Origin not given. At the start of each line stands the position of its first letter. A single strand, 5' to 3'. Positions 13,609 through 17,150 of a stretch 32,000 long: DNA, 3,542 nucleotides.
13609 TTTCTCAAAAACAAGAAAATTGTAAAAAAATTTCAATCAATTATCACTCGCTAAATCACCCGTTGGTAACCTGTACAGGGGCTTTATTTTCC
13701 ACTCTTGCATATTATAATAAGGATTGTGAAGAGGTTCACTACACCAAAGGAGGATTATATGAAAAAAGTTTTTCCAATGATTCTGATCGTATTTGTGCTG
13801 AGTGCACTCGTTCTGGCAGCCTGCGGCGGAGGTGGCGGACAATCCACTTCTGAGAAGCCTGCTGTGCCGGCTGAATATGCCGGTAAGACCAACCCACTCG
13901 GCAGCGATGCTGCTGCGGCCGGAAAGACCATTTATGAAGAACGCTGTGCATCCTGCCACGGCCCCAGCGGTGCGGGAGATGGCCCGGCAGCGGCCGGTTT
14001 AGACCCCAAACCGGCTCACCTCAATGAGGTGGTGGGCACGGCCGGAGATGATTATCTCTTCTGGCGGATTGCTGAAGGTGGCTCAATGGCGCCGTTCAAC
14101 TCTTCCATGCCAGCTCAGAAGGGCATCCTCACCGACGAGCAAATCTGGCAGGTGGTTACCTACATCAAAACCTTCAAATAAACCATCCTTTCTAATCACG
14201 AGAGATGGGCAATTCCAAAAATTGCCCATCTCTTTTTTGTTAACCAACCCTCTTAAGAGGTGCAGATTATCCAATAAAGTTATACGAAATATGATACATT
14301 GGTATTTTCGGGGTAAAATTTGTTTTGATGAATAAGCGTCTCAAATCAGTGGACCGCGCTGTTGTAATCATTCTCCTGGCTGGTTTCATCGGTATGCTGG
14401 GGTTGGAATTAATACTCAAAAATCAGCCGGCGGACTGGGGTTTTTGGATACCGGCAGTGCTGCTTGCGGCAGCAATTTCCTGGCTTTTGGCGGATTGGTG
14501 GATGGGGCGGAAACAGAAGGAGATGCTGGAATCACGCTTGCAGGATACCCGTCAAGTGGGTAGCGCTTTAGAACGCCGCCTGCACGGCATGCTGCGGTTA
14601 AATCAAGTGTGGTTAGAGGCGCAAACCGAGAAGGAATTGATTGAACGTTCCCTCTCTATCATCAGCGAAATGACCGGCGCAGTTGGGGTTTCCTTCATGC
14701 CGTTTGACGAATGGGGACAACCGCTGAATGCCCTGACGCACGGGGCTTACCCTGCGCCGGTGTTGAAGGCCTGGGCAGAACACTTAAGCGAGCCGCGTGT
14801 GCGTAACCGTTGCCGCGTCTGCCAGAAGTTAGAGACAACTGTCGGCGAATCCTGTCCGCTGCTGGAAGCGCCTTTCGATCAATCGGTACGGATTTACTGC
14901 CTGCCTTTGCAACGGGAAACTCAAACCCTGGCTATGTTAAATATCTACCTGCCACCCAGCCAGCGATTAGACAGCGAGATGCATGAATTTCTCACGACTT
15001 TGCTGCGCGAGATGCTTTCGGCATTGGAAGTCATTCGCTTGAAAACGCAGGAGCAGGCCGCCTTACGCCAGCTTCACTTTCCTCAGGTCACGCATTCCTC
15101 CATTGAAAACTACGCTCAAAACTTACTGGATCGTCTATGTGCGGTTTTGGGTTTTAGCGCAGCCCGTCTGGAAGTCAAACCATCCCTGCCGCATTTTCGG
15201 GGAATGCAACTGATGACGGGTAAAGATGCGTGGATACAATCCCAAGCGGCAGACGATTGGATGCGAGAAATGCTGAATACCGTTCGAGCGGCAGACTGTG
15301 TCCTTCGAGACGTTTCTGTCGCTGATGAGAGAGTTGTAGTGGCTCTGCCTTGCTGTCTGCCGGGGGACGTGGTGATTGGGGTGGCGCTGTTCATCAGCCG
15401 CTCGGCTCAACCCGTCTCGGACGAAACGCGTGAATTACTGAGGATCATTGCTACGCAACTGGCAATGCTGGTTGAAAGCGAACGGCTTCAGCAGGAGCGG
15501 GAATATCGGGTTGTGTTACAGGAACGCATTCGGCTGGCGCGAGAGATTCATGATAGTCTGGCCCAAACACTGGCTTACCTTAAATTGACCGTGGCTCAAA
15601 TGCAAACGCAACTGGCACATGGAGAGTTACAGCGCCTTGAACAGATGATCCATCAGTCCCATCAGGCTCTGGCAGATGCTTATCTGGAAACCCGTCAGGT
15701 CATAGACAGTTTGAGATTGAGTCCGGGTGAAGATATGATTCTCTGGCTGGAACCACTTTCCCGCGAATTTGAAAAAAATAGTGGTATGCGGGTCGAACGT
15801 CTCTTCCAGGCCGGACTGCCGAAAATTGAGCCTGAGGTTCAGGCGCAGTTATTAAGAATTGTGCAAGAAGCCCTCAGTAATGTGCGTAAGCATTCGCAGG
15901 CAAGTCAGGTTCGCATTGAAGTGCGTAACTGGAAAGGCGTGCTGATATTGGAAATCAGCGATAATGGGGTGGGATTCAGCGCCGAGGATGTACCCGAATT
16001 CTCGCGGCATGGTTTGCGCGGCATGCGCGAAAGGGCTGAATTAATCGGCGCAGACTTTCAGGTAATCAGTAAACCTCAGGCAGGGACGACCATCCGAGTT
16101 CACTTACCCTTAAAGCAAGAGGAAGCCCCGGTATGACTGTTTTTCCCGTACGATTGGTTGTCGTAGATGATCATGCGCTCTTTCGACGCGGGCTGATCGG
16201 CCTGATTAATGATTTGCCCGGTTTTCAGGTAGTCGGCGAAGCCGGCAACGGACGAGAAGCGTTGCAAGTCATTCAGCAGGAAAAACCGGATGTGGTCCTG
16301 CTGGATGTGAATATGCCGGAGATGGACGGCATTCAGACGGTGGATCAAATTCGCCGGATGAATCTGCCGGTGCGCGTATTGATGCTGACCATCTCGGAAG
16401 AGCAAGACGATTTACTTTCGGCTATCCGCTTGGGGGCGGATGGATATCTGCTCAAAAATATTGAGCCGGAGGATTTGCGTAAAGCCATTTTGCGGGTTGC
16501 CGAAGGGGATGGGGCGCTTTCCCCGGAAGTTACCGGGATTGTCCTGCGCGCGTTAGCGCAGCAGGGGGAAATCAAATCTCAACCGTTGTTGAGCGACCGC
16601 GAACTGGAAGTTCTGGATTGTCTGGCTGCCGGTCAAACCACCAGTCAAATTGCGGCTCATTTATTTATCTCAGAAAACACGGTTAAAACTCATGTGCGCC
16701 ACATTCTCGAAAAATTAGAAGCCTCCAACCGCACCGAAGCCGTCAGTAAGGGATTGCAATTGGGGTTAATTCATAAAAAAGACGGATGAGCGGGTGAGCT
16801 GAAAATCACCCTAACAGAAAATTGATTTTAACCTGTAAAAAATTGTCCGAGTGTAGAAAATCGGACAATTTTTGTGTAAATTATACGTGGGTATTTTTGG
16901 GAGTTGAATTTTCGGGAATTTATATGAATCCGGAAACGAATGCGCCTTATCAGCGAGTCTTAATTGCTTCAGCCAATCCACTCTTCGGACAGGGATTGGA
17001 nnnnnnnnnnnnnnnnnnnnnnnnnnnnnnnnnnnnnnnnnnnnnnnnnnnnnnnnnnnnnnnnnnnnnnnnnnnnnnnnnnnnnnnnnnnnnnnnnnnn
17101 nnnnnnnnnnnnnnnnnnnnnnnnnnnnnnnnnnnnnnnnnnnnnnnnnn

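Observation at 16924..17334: Degenerate receiver (pseudo-REC) domain encoded in frame with, and N-terminal to, cytochrome c oxidase subunit II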

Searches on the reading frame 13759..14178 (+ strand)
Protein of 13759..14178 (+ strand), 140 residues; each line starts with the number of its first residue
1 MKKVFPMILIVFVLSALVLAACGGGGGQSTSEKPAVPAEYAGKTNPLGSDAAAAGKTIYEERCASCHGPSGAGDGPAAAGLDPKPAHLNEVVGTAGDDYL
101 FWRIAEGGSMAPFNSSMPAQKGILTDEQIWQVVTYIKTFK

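Call 64: search_protein_families(library=ncbifam, proteins=[window:13759-14178:+], max_evalue=0.001)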
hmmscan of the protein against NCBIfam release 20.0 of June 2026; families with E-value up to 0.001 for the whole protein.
window:13759-14178:+ (140 aa): 11 families
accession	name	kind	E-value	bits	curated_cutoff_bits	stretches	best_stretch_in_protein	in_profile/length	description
NF033864.1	cytochrome579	equivalog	7.7e-13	48.6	280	1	44-137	41-137/179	cytochrome 579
NF011054.0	PRK14486.1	equivalog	9.3e-11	41.7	447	1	42-138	203-289/294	putative bifunctional cbb3-type cytochrome c oxidase subunit II/cytochrome c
NF045774.1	cytochro_C551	exception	4.6e-10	39.4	118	1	8-73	5-60/110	cytochrome c551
TIGR04494.1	c550_PedF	equivalog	8.6e-10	38.6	122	1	43-138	39-129/133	cytochrome c-550 PedF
TIGR00782.1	ccoP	equivalog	8e-06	25.4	179.95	1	49-137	104-190/285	cytochrome-c oxidase, cbb3-type subunit III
NF045930.1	Cytc6PetJCyano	equivalog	2.4e-05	24.2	135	0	50-68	26-44/110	cytochrome c6 PetJ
NF050122.1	bc1_QcrC_actin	exception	6.4e-05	22.4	200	1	44-81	34-72/253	cytochrome bc1 complex diheme cytochrome c subunit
NF045773.1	cytochro_C550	exception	7.9e-05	22.6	125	1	4-82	6-80/118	cytochrome c550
TIGR03045.1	PS_II_C550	equivalog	0.00017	21.3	177.75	1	7-81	7-79/159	photosystem II cytochrome c-550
TIGR04485.1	thiosulf_SoxX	equivalog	0.00035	21.2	61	1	63-138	5-77/78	sulfur oxidation c-type cytochrome SoxX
NF040606.1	CytoC_perox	subfamily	0.00035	19.9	150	0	34-71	283-317/524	di-heme-cytochrome C peroxidase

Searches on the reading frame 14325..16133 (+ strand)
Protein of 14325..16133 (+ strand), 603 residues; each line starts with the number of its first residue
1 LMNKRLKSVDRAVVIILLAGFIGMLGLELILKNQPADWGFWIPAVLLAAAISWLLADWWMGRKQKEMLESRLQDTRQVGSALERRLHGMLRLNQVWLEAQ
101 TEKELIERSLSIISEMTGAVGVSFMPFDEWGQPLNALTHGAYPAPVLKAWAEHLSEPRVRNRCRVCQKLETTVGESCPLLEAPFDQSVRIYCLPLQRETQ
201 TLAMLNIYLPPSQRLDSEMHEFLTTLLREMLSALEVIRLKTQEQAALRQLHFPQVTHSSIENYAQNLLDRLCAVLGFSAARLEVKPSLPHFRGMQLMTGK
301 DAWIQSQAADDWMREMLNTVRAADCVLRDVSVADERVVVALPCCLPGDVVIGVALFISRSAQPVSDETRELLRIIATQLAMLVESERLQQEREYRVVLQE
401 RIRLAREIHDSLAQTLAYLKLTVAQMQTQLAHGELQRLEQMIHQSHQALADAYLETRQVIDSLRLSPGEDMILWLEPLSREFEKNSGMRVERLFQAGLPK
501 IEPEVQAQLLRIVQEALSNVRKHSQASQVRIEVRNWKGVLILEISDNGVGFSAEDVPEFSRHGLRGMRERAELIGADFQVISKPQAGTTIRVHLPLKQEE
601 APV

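Call 3: search_protein_families(library=pfam, proteins=[window:14325-16133:+], max_evalue=1)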
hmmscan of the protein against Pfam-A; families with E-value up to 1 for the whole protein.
window:14325-16133:+ (603 aa): 8 families
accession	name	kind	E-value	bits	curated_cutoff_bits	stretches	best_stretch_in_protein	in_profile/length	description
PF02518.31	HATPase_c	-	6.5e-17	62.4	26.4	1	506-597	3-110/111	Histidine kinase-, DNA gyrase B-, and HSP90-like ATPase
PF07730.19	HisKA_3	-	1.9e-10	41.6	24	1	400-466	1-65/68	Histidine kinase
PF13492.12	GAF_3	-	6.4e-07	30.3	27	2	103-226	3-119/129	GAF domain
PF13185.12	GAF_2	-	1.5e-06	28.9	28.6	2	100-235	2-136/136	GAF domain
PF01590.32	GAF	-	0.0011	19.9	22.4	1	339-381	91-131/133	GAF domain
PF13581.12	HATPase_c_2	-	0.015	15.8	27.4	1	501-558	24-86/127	Histidine kinase-like ATPase domain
PF05699.19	Dimer_Tnp_hAT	-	0.18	12.1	21.4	1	370-412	36-77/84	hAT family C-terminal dimerisation region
PF18007.7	Rv3651-like_N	-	0.22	12.7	25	1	308-362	35-89/93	Rv3651-like, N-terminal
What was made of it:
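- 14325..16136 (+): Membrane sensor histidine kinase (2 N-terminal TM segments, GAF domains, HisKA_3, HATPase_c). Pfam (call 3).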

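Call 63: search_solved_structures(query=window:14325-16133:+, max_evalue=0.001)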
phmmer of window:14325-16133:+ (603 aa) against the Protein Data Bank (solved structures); distinct sequences matched with E-value up to 0.001: 10.
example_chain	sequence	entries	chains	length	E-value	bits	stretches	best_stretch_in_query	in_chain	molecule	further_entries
4gt8_A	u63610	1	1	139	3.4e-19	72.1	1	500-600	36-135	Sensor protein vraS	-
3gig_A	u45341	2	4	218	6.3e-14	54.7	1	394-592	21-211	Sensor histidine kinase desK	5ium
7ssj_A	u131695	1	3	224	6.7e-14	54.6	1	391-592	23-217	Sensor histidine kinase DesK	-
3ehf_A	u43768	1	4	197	1.4e-13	53.5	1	396-592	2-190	Sensor kinase (YocF protein)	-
3gie_A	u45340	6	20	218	8.6e-13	50.9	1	394-592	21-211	Sensor histidine kinase desK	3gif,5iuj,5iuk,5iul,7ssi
3ehh_A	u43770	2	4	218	2e-12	49.7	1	394-592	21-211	Sensor kinase (YocF protein)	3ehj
8sbm_A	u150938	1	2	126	1e-10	44.1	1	485-598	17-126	GAF domain-containing protein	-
3zxo_A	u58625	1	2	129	1.5e-10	43.6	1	485-598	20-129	REDOX SENSOR HISTIDINE KINASE RESPONSE REGULATOR DEVS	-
3ehg_A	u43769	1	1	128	2.3e-08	36.3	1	511-594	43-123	Sensor kinase (YocF protein)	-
3zxq_A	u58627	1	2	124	4.8e-08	35.3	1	511-597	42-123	HYPOXIA SENSOR HISTIDINE KINASE RESPONSE REGULATOR DOST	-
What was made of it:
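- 14325..16136 (+): Closest solved relatives are VraS, DesK and DevS/DosT kinase cores (call 63).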

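Call 64: search_protein_families(library=ncbifam, proteins=[window:14325-16133:+], max_evalue=0.001)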
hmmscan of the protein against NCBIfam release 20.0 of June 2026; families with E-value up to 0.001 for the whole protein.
window:14325-16133:+ (603 aa): 8 families
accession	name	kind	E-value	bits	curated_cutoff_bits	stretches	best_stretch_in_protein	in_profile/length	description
NF008184.0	PRK10935.1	equivalog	5.4e-34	117.8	553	1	366-600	329-563/565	nitrate/nitrite two-component system sensor histidine kinase NarQ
NF007896.0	PRK10600.1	equivalog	7.9e-33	114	578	1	352-594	342-583/598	nitrate/nitrite two-component system sensor histidine kinase NarX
NF052443.1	SensHisKinMctS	equivalog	7.1e-31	107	700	1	398-597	248-449/457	two-component system sensor histidine kinase MctS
NF052531.1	Strep_LiaS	equivalog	3e-25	89.2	450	1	383-596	117-327/328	envelope stress sensor histidine kinase LiaS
NF008649.0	PRK11644.1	equivalog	2.8e-24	85.7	408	1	396-596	297-496/499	signal transduction histidine-protein kinase/phosphatase UhpB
NF047786.1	his_kin_MadS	equivalog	1.8e-16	60.3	500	1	386-595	216-434/434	MadS family sensor histidine kinase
NF047322.1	HK_morpho_MacS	equivalog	1.1e-11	44.6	300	1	384-595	166-367/367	MacS family sensor histidine kinase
NF041832.1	near_NosP_CTERM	subfamily_domain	0.0006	19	400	0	475-561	87-177/370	NahK/ErcS family hybrid sensor histidine kinase/response regulator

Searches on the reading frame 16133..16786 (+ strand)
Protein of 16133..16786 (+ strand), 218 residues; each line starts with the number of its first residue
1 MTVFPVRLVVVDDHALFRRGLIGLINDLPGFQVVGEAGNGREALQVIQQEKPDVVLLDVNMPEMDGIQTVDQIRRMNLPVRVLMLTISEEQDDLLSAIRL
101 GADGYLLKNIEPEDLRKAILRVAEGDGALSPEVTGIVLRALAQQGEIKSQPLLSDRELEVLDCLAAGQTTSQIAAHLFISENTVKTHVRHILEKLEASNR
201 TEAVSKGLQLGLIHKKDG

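Call 3: search_protein_families(library=pfam, proteins=[window:16133-16786:+], max_evalue=1)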
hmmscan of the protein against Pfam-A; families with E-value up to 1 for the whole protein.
window:16133-16786:+ (218 aa): 14 families
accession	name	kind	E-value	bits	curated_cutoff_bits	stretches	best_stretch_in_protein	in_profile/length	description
PF00072.30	Response_reg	-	7.3e-31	107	30.2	1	9-119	2-110/111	Response regulator receiver domain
PF00196.25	GerE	-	2.2e-21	75.7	23.5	1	153-205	3-55/57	Bacterial regulatory proteins, luxR family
PF13384.12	HTH_23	-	1.4e-05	25.2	24.6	1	156-189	6-39/50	Homeodomain-like domain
PF04545.22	Sigma70_r4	-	0.0016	18.4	24.1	1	153-195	5-48/50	Sigma-70, region 4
PF08281.18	Sigma70_r4_2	-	0.0018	18.3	25.7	1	167-195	26-54/54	Sigma-70, region 4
PF12840.13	HTH_20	-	0.0043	17.4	27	1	158-192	7-42/51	Helix-turn-helix domain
PF13556.12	HTH_30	-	0.0055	16.9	27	1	163-203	8-48/59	PucR C-terminal helix-turn-helix domain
PF13412.12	HTH_24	-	0.017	15.1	21.9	1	157-189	5-39/48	Winged helix-turn-helix DNA-binding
PF13518.12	HTH_28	-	0.023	15.2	25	1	158-190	3-35/52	Helix-turn-helix domain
PF14493.12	HTH_40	-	0.024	15.3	27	1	159-206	4-51/89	Helix-turn-helix domain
PF01729.25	QRPTase_C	-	0.027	14.7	23.1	0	89-136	88-135/169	Quinolinate phosphoribosyl transferase, C-terminal domain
PF21476.4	PF0610-like_N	-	0.063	14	33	1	169-191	16-38/50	PF0610-like, N-terminal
PF04967.18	HTH_10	-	0.078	13.2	23.1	1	169-195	25-51/53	HTH DNA binding domain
PF08100.18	Dimerisation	-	0.087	13.1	25.6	1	145-193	15-62/93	O-methyltransferase dimerisation domain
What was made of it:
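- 16133..16789 (+): NarL/LuxR-type response regulator (canonical receiver plus GerE HTH), overlapping the kinase stop. Pfam Response_reg 107 bits and GerE 75.7 bits (call 3).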

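Call 64: search_protein_families(library=ncbifam, proteins=[window:16133-16786:+], max_evalue=0.001)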
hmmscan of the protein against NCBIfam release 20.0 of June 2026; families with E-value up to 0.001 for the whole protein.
window:16133-16786:+ (218 aa): 115 families (the best 25 are shown)
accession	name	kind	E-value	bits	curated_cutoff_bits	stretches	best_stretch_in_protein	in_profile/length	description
NF007935.0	PRK10651.1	equivalog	1.8e-58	197.3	250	1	5-204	6-207/216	two-component system response regulator NarL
NF047785.1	respo_reg_MadR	equivalog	9e-50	168.9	300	1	6-213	1-209/209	MadR family response regulator transcription factor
NF007708.0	PRK10403.1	equivalog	1.5e-49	168.4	343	1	3-203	4-204/215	nitrate/nitrite response regulator protein NarP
NF052445.1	RespRegMctR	equivalog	8.1e-44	149.5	300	1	5-204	1-196/205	two-component system response regulator MctR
NF007018.1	PRK09483.1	equivalog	7.5e-37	127.1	280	1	7-213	3-209/217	UvrY/SirA/GacA family response regulator transcription factor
NF011896.0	PRK15369.1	equivalog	4.7e-36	124.4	242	1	6-213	4-210/211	two component system response regulator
NF007685.0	PRK10360.1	equivalog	6.7e-26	91.3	258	1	7-204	3-189/196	response regulator transcription factor UhpA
NF001965.0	PRK00742.1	subfamily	8.7e-25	87.7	293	1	6-111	4-110/357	chemotaxis-specific protein-glutamate methyltransferase CheB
TIGR02875.1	spore_0_A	equivalog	4.1e-22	78.7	200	1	5-125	2-124/262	sporulation transcription factor Spo0A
NF041367.1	CheY_Halo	equivalog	1.6e-21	76.8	200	1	9-121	2-112/114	chemotaxis protein CheY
NF007403.0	PRK09935.1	equivalog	2.5e-21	76.3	271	1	5-202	3-199/210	fimbria biosynthesis transcriptional regulator FimZ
NF007419.0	PRK09958.1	equivalog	6.8e-21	74.8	251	1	9-199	4-190/204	acid-sensing system DNA-binding response regulator EvgA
NF041830.1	RR_TF_ErdR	exception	5.4e-20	72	390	1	8-206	4-204/213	response regulator transcription factor ErdR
NF045944.1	ResRegRpaBCyano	equivalog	9.2e-20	71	330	1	9-120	1-109/229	response regulator transcription factor RpaB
NF008677.0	PRK11697.1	equivalog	1.9e-19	70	246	1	7-175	3-161/238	two-component system response regulator BtsR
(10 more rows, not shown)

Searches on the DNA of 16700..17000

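Call 58: search_rna_families(source=window, start=16700, end=17000, threshold=evalue, max_evalue=1)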
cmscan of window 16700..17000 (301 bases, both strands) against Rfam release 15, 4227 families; matches with E-value up to 1: 0.
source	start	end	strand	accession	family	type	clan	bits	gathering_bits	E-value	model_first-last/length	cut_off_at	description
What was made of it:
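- Tried and rejected: Rfam search of 16700-17000: no match (call 58).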
